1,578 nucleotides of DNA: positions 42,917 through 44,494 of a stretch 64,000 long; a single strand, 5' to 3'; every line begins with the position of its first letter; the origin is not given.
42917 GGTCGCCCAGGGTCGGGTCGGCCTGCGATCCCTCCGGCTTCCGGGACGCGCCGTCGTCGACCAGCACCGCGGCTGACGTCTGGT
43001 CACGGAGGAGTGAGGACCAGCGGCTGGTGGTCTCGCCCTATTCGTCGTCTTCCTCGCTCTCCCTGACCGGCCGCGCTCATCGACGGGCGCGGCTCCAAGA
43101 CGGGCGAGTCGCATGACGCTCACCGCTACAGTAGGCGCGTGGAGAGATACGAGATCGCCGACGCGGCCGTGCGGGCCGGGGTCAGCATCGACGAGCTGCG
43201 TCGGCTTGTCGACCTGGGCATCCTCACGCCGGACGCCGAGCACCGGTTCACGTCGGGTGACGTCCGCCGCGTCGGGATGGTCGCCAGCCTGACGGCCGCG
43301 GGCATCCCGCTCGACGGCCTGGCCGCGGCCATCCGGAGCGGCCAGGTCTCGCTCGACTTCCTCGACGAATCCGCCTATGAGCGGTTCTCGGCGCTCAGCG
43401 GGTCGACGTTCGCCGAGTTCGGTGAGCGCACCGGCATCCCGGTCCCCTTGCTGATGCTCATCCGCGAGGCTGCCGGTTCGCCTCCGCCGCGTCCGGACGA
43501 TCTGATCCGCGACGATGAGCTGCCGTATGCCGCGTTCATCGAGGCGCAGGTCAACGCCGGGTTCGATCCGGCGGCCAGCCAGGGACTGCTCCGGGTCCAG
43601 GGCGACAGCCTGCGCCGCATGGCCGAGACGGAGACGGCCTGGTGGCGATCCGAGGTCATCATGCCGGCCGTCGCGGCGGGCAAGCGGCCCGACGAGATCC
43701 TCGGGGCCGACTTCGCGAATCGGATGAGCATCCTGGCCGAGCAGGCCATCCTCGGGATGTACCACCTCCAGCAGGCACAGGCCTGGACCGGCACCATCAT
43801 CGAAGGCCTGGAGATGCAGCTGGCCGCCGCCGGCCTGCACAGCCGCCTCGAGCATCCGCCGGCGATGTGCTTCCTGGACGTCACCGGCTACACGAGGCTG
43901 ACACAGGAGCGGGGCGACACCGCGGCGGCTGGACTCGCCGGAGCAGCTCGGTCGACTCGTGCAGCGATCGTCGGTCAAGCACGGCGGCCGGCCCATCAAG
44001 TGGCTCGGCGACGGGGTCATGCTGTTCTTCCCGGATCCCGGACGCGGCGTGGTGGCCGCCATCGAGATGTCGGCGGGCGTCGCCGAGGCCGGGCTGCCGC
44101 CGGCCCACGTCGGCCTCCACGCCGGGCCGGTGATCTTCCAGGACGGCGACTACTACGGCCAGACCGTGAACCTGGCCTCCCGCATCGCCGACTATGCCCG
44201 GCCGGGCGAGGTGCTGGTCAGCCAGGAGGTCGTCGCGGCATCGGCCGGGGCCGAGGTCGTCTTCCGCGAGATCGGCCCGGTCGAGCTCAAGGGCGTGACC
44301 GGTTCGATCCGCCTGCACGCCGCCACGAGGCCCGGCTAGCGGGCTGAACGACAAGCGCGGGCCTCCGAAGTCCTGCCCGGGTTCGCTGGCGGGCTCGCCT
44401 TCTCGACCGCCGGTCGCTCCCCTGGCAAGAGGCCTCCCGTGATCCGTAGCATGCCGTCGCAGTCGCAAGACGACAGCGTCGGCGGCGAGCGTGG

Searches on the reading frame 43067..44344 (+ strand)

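Call 16: search_protein_families(library=pfam, proteins=[window:43067-44344:+], max_evalue=0.001)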
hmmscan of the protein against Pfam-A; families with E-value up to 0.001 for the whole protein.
window:43067-44344:+ (426 aa): 1 family
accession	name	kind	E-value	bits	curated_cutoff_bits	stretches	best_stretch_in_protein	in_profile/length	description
PF16701.10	Ad_Cy_reg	-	4.7e-05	23.7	28.6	1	68-202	20-150/186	Adenylate cyclase regulatory domain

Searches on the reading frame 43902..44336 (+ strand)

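Call 16: search_protein_families(library=pfam, proteins=[window:43902-44336:+], max_evalue=0.001)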
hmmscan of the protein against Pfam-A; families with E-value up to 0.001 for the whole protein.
window:43902-44336:+ (145 aa): 1 family
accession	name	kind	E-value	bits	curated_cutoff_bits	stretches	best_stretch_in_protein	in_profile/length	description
PF00211.25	Guanylate_cyc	-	2.6e-08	34.1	21.9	1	70-134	104-174/183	Adenylate and Guanylate cyclase catalytic domain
